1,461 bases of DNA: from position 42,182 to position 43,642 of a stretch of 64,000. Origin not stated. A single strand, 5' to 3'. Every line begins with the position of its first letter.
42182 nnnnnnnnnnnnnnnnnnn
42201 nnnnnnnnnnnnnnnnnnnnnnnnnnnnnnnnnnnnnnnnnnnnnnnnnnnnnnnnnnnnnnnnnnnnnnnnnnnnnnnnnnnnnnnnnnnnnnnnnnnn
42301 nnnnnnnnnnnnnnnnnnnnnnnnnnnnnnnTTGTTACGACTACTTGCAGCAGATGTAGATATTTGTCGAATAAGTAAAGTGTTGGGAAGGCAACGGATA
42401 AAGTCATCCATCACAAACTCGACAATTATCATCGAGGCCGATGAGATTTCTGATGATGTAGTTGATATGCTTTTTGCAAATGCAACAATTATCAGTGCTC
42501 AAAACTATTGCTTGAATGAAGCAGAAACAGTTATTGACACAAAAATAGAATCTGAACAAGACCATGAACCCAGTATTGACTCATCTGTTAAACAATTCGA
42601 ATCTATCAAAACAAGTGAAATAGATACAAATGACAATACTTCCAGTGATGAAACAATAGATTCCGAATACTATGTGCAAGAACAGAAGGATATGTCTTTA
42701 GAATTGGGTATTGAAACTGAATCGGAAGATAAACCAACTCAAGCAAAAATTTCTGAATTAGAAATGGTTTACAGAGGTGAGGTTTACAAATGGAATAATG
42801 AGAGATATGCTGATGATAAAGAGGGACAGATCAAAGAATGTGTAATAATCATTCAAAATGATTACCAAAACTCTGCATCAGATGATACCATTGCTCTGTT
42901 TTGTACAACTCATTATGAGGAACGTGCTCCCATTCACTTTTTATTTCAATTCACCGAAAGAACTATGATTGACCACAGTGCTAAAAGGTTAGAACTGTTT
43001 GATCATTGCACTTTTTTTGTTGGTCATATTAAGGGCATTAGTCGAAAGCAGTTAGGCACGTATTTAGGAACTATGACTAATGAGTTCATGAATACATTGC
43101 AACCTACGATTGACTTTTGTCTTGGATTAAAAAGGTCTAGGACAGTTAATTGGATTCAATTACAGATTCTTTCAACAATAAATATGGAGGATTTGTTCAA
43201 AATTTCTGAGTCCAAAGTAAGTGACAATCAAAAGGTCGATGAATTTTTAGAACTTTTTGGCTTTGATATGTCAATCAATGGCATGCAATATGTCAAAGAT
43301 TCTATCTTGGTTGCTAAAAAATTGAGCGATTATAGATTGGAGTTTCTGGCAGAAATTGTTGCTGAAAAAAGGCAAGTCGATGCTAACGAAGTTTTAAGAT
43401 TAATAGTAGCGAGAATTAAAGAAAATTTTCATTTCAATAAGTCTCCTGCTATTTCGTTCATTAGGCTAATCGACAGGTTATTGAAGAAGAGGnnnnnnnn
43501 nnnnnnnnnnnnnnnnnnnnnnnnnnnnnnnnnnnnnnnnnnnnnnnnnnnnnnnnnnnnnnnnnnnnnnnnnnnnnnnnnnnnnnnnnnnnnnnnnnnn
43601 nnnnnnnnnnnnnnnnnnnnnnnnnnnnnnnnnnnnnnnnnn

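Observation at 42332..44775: Tandem paralogous genes fusing a MazF/PemK-like barrel to a Spo0A-C-like DNA-binding domain through acidic linkers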

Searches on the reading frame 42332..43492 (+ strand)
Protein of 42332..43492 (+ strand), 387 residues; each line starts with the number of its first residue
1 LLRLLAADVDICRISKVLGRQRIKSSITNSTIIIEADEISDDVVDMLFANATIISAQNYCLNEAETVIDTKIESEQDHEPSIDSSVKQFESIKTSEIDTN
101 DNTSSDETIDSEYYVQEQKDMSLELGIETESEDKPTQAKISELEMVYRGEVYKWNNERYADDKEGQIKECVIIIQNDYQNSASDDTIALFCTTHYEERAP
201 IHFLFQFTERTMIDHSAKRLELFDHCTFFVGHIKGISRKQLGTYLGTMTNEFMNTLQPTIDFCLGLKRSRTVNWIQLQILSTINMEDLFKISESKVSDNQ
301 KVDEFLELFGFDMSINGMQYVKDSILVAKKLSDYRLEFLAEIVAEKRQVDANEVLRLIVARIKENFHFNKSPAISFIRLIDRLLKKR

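Call 3: search_protein_families(library=pfam, proteins=[window:42332-43492:+], max_evalue=10)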
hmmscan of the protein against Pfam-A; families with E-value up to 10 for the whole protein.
window:42332-43492:+ (387 aa): 1 family
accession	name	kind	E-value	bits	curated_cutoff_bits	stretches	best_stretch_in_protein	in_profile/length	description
PF02452.23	PemK_toxin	-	0.0002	22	23.1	1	148-260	2-105/109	PemK-like, MazF-like toxin of type II toxin-antitoxin system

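Call 4: search_protein_families(library=ncbifam, proteins=[window:42332-43492:+], max_evalue=10)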
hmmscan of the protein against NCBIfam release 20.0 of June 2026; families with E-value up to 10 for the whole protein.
window:42332-43492:+ (387 aa): 0 families

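Call 5: find_homologous_proteins(query=window:42332-43492:+)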
Query window:42332-43492:+ (387 aa): 154 proteins with E <= 0.001 among 2428 candidates; the best 120 are listed.
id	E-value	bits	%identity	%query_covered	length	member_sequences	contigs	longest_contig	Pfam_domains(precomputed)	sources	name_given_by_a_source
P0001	9.3e-249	843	100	100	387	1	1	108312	-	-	-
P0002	4.8e-188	643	72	100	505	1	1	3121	-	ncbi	-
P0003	1.4e-186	638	73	100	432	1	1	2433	-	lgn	-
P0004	1.7e-183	628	69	100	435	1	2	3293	-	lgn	-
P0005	3.0e-182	624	68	100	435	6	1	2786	-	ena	-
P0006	1.8e-180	618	68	100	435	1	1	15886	-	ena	-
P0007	2.1e-161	555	63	100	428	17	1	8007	-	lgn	-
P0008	1.1e-160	553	68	100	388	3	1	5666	-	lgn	-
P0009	2.5e-157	542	61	100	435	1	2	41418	-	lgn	-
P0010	1.0e-156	540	69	100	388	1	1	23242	-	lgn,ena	-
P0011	3.5e-156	538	67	100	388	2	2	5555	-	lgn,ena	-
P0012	2.4e-155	535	66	100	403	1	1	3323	-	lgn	-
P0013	4.3e-151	521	59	100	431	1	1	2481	-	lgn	-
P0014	7.0e-151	521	58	100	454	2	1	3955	-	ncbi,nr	ncbi:MAG: hypothetical protein E7063_07305 [Spirochaetaceae bacterium]|nr:hypothetical protein [Spir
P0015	4.9e-149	515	61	100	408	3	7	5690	-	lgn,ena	-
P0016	8.3e-149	514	60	100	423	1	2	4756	PF02452.24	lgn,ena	-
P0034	3.4e-140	485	58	100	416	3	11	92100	-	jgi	-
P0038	1.1e-132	461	54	100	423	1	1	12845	PF02452.24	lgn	-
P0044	2.9e-127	443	59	100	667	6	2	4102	PF02452.24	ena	-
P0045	1.6e-126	441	55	100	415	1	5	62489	-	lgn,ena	-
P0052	4.0e-109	383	49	100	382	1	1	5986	PF02452.24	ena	-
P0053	2.2e-108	381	50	100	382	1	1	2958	PF02452.24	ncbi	-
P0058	5.3e-100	353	41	100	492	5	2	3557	PF02452.24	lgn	-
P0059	1.7e-99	352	42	100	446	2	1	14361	PF02452.24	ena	-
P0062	2.3e-94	335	47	100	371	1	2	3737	PF02452.24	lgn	-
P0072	9.6e-53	198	32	100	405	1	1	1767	PF02452.24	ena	-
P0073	2.0e-51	194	35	100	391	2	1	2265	PF02452.24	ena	-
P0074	5.9e-51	192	34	100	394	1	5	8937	PF02452.24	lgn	-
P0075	1.6e-50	191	34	100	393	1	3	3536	PF02452.24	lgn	-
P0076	1.7e-50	191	34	100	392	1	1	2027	PF02452.24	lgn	-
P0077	2.1e-50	190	34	100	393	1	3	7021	PF02452.24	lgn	-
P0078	2.2e-50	190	33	100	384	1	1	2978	PF02452.24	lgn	-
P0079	2.7e-50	190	33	100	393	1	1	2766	PF02452.24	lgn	-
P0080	5.4e-50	189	33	100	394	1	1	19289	PF02452.24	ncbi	-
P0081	5.6e-50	189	34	100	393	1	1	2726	PF02452.24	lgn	-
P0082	5.7e-50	189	33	100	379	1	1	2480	PF02452.24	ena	-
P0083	7.7e-50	188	34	100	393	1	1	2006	PF02452.24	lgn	-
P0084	2.4e-49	187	34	100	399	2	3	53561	PF02452.24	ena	-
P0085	2.8e-49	187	36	100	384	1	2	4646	PF02452.24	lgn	-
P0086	3.5e-49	186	34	100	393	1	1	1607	PF02452.24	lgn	-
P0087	4.4e-49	186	33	100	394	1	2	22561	PF02452.24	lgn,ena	-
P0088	2.0e-48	184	33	100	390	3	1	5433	PF02452.24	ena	-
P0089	4.4e-48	183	34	100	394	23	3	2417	PF02452.24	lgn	-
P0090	9.5e-48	181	33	100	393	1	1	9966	PF02452.24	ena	-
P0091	1.1e-47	181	33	100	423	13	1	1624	PF02452.24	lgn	-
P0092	3.9e-47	179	34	100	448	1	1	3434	PF02452.24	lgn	-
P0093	5.5e-47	179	32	100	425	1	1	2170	PF02452.24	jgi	-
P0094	1.0e-46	178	32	100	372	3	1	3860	PF02452.24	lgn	-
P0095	1.2e-46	178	33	100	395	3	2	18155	PF02452.24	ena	-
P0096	1.2e-46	178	33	100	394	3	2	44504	PF02452.24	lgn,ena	-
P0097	1.3e-46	178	34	100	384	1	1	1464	PF02452.24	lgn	-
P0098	2.8e-46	177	34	100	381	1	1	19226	PF02452.24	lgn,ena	-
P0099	3.7e-46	176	33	100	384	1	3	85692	PF02452.24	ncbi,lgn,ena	-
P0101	4.8e-46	176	33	100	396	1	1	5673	PF02452.24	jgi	-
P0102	4.9e-46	176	33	100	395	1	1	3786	PF02452.24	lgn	-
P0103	5.5e-46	176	32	100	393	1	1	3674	PF02452.24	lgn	-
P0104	6.2e-46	175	33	100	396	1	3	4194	PF02452.24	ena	-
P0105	7.8e-46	175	33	100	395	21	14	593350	PF02452.24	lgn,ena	-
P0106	8.3e-46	175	46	29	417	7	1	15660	PF02452.24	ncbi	-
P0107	8.8e-46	175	30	100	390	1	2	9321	PF02452.24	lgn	-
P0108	1.1e-45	175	33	100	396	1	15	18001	PF02452.24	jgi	-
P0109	1.3e-45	174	31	100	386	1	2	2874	PF02452.24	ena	-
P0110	1.6e-45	174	32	100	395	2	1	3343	PF02452.24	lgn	-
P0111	2.3e-45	174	31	100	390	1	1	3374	PF02452.24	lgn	-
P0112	1.1e-44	171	31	99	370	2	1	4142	PF02452.24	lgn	-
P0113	1.3e-44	171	33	100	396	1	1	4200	PF02452.24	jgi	-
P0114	1.6e-44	171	33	100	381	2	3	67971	PF02452.24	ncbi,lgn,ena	-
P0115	1.8e-44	171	32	100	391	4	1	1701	PF02452.24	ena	-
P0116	3.7e-44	170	32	99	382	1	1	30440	PF02452.24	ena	-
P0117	5.9e-44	169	31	99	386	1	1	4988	PF02452.24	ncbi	-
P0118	1.9e-43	167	31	100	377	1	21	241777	PF02452.24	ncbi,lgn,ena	-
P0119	1.9e-43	167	32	100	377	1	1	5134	PF02452.24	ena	-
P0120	3.5e-43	166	31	100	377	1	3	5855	PF02452.24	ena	-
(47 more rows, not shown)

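Call 11: find_related_loci(query=window:42332-43492:+, collection=genome_contigs, flank=6000)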
Query window:42332-43492:+ (387 aa) in genome_contigs; peptide patterns used: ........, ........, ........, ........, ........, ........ (x = any residue, [..] = any of these).
44 stretches matched a pattern, but none encodes a relative of the query by tblastn (E <= 1e-3).

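Call 13: search_protein_families(library=pfam, alignment_id=A1, max_evalue=1)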
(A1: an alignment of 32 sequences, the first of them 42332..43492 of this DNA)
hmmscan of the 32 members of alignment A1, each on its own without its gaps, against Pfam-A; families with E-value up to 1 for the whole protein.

A. member 1, window:42332-43492:+ (387 aa): 1 family
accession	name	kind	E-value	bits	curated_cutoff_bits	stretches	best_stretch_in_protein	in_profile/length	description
PF02452.23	PemK_toxin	-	0.0002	22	23.1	1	148-260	2-105/109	PemK-like, MazF-like toxin of type II toxin-antitoxin system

B. families by the number of members that match (of 32 scanned): 24 families
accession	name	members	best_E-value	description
PF02452.23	PemK_toxin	31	3e-26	PemK-like, MazF-like toxin of type II toxin-antitoxin system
PF08769.17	Spo0A_C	5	0.0079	Sporulation initiation factor Spo0A C terminal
PF11966.13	SSURE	2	0.023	SSURE domain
PF07055.18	Eno-Rase_FAD_bd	2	0.028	Enoyl reductase FAD binding domain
PF06865.17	Ppnp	2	0.05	Pyrimidine/purine nucleoside phosphorylase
PF16099.11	RMI1_C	2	0.085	Recq-mediated genome instability protein 1, C-terminal OB-fold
PF05194.17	UreE_C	1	0.0021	UreE urease accessory protein, C-terminal domain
PF15628.11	RRM_DME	1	0.0069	RRM in Demeter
PF23032.1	GBD_ELAPOR1-like_3rd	1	0.01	ELAPOR1-like, galactose-binding domain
PF07900.17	DUF1670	1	0.012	Protein of unknown function (DUF1670)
PF05250.16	UPF0193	1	0.023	Uncharacterised protein family (UPF0193)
PF24673.1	Blr_divisome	1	0.051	Divisome-associated membrane protein Blr family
PF16374.11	CIF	1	0.052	Cycle inhibiting factor (CIF)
PF18208.6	NES_C_h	1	0.055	Nicking enzyme C-terminal middle helical domain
PF09564.16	RE_NgoBV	1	0.055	NgoBV restriction endonuclease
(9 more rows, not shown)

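Call 19: find_encoding_contigs(protein=P0105, flank=8000, max_places=3)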
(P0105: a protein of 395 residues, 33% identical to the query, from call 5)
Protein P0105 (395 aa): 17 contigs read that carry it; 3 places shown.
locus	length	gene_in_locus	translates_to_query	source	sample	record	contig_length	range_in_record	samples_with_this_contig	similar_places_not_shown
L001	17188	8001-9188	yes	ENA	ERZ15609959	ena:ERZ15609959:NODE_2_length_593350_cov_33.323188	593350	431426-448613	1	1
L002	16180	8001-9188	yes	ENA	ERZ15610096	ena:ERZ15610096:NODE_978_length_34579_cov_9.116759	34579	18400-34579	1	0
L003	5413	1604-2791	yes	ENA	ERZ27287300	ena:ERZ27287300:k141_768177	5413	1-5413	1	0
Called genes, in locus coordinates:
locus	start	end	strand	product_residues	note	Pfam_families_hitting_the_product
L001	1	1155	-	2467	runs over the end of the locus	PF00668:Condensation, PF00501:AMP-binding, PF00550:PP-binding, PF00668:Condensation, PF00501:AMP-binding, PF00550:PP-binding, PF01370:Epimerase, PF07993:NAD_binding_4, +3 more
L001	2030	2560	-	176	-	PF07670:Gate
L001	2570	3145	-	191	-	PF07670:Gate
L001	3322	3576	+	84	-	PF04014:MazE_antitoxin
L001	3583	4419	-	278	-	PF00590:TP_methylase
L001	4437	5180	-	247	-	PF02384:N6_Mtase (weak), PF05175:MTS, PF02475:TRM5-TYW2_MTfase (weak), PF03602:Cons_hypoth95 (weak), PF06325:PrmA, PF12847:Methyltransf_18 (weak), PF13847:Methyltransf_31, PF13649:Methyltransf_25 (weak), +2 more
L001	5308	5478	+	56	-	-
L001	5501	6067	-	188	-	PF10646:Germane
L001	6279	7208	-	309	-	PF01381:HTH_3, PF08279:HTH_11 (faint), PF12844:HTH_19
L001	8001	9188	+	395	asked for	PF02452:PemK_toxin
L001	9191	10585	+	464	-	-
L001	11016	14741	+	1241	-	PF04563:RNA_pol_Rpb2_1, PF04561:RNA_pol_Rpb2_2, PF04565:RNA_pol_Rpb2_3, PF10385:RNA_pol_Rpb2_45, PF00562:RNA_pol_Rpb2_6, PF04560:RNA_pol_Rpb2_7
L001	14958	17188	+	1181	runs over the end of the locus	PF04997:RNA_pol_Rpb1_1, PF00623:RNA_pol_Rpb1_2, PF04983:RNA_pol_Rpb1_3, PF05000:RNA_pol_Rpb1_4, PF04998:RNA_pol_Rpb1_5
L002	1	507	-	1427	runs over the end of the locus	PF00668:Condensation, PF00501:AMP-binding, PF00550:PP-binding, PF01073:3Beta_HSD, PF01370:Epimerase, PF07993:NAD_binding_4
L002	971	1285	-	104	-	PF05016:ParE_toxin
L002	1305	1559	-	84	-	PF02604:PhdYeFM_antitox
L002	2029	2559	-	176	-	PF07670:Gate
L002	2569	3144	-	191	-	PF07670:Gate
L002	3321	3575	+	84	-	PF04014:MazE_antitoxin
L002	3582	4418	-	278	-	PF00590:TP_methylase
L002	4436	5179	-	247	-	PF02384:N6_Mtase (weak), PF05175:MTS, PF02475:TRM5-TYW2_MTfase (weak), PF06325:PrmA, PF12847:Methyltransf_18 (weak), PF13847:Methyltransf_31, PF13649:Methyltransf_25 (weak), PF07669:Eco57I (weak), +2 more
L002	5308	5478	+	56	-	-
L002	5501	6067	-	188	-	PF10646:Germane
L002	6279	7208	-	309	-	PF01381:HTH_3, PF08279:HTH_11 (faint), PF12844:HTH_19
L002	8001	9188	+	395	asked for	PF02452:PemK_toxin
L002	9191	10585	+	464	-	-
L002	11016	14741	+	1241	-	PF04563:RNA_pol_Rpb2_1, PF04561:RNA_pol_Rpb2_2, PF04565:RNA_pol_Rpb2_3, PF10385:RNA_pol_Rpb2_45, PF00562:RNA_pol_Rpb2_6, PF04560:RNA_pol_Rpb2_7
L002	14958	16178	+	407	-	?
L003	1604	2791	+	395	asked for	PF02452:PemK_toxin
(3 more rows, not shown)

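Call 20: find_encoding_contigs(protein=P0034, flank=8000, max_places=3)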
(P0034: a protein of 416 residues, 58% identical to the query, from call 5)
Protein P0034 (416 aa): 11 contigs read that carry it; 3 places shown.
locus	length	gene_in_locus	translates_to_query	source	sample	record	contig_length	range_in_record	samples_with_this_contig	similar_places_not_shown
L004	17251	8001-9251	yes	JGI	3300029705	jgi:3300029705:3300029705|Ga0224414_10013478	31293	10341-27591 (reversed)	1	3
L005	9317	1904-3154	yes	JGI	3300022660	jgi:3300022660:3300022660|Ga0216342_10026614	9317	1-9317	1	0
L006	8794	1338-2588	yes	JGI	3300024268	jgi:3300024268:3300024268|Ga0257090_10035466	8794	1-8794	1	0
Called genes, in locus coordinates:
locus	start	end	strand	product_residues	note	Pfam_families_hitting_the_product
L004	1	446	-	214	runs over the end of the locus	PF23023:Anti-Pycsar_Apyc1, PF00753:Lactamase_B, PF23023:Anti-Pycsar_Apyc1 (weak)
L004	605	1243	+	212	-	-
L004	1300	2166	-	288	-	PF02811:PHP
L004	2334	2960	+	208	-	PF00436:SSB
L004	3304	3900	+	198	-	PF00436:SSB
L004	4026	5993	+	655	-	PF03717:PBP_dimer, PF00905:Transpeptidase, PF03793:PASTA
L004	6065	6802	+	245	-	PF13930:Endonuclea_NS_2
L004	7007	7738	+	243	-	-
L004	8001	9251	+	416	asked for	-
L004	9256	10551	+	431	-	-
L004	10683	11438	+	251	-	PF00561:Abhydrolase_1 (weak), PF12146:Hydrolase_4, PF20408:Abhydrolase_11 (faint)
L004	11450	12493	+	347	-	-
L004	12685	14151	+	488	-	PF01225:Mur_ligase, PF08245:Mur_ligase_M, PF02875:Mur_ligase_C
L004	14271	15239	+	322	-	PF00953:Glycos_transf_4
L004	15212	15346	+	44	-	-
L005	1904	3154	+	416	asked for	-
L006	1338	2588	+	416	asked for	-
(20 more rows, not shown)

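Call 21: predict_structure(alignment_id=A1)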
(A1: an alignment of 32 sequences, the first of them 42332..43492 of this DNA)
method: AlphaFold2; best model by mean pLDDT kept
length: 387 residues; sequences in the alignment: 32
mean_pLDDT: 72.1   pTM: 0.36
mean pLDDT of the five models: 72.1, 71.7, 71.1, 69.4, 67.2
residues with pLDDT >= 90: 114; 70-90: 145; 50-70: 40; < 50: 88
segments of 3 or more residues with pLDDT < 50: 61-138, 178-181, 267-271
pLDDT, mean of each block of 10 residues (from residue 1): 87 91 89 87 90 80 31 27 28 28 27 30 32 40 72 68 69 68 73 68 80 82 80 80 87 82 57 74 89 93 95 93 95 89 95 95 89 92 84
secondary structure, 60 per line:
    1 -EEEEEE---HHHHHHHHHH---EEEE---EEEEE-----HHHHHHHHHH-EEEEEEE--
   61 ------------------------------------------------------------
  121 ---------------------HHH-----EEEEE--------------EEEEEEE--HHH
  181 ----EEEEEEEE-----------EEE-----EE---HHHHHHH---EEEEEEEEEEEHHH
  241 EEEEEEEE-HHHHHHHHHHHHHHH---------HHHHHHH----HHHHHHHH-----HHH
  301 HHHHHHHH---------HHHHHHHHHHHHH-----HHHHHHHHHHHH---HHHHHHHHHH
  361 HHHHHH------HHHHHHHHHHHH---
elements in order: E2-7 H11-20 E24-27 E31-35 H41-50 E52-58 E150-154 E169-175 E185-192 E204-206 H217-223 E227-237 E241-248 H250-264 H274-280 H285-292 H298-308 H318-330 H336-347 H351-366 H373-384

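Call 25: fold_search(model_id=the predicted structure, library=pdb)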
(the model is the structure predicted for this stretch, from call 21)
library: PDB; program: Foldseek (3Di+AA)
matches with E <= 10: 424; with E <= 0.001: 19
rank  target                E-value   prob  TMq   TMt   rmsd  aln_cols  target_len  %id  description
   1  1ne8                  1.5e-04  1.00  0.23  0.67   6.2       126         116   21  YDCE protein from Bacillus subtilis (released 2003-01-14)
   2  5xe2                  2.3e-04  1.00  0.22  0.71   3.4       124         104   21  Endoribonuclease from Mycobacterial species (released 2017-10-11)
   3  4mdx_A                2.5e-04  1.00  0.22  0.66   6.4       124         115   22  Crystal structure of Bacillus subtilis MazF in complex with RNA (released 2013-10-23)
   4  4mzp_E                3.0e-04  1.00  0.22  0.67   6.0       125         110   22  MazF from S. aureus crystal form III, C2221, 2.7 A (released 2014-05-21)
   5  5xe3_A                3.3e-04  1.00  0.22  0.72   3.6       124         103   19  Endoribonuclease in complex with its cognate antitoxin from Mycobacterial species (released 2017-10-11)
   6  4hke_A                3.5e-04  1.00  0.23  0.64   5.8       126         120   18  Crystal Structure of MoxT of Bacillus anthracis (released 2013-11-13)
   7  5xe3_B                3.7e-04  1.00  0.22  0.74   2.8       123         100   20  Endoribonuclease in complex with its cognate antitoxin from Mycobacterial species (released 2017-10-11)
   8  4mzp_B                3.7e-04  1.00  0.20  0.60   7.8       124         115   21  MazF from S. aureus crystal form III, C2221, 2.7 A (released 2014-05-21)
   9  9g1y_B                4.2e-04  1.00  0.23  0.66   6.0       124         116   21  Staphycoccus aureus MazF in complex with Nabobody 3 (released 2024-07-24)
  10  4mzm_A                4.4e-04  1.00  0.20  0.58   7.8       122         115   21  MazF from S. aureus crystal form I, P212121, 2.1 A (released 2014-05-28)
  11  4mzp_C                4.9e-04  1.00  0.20  0.62   7.7       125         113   21  MazF from S. aureus crystal form III, C2221, 2.7 A (released 2014-05-21)
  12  4mzm_B                5.2e-04  1.00  0.22  0.67   6.1       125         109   21  MazF from S. aureus crystal form I, P212121, 2.1 A (released 2014-05-28)
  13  4mzm_C                6.2e-04  1.00  0.22  0.68   5.7       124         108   20  MazF from S. aureus crystal form I, P212121, 2.1 A (released 2014-05-28)
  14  9g7k_A                6.2e-04  1.00  0.23  0.64   6.0       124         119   21  Staphylococcus aureus MazF in complex with Nanobody 12 (released 2024-07-31)
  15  4mzp_A                6.2e-04  1.00  0.20  0.61   7.8       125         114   20  MazF from S. aureus crystal form III, C2221, 2.7 A (released 2014-05-21)
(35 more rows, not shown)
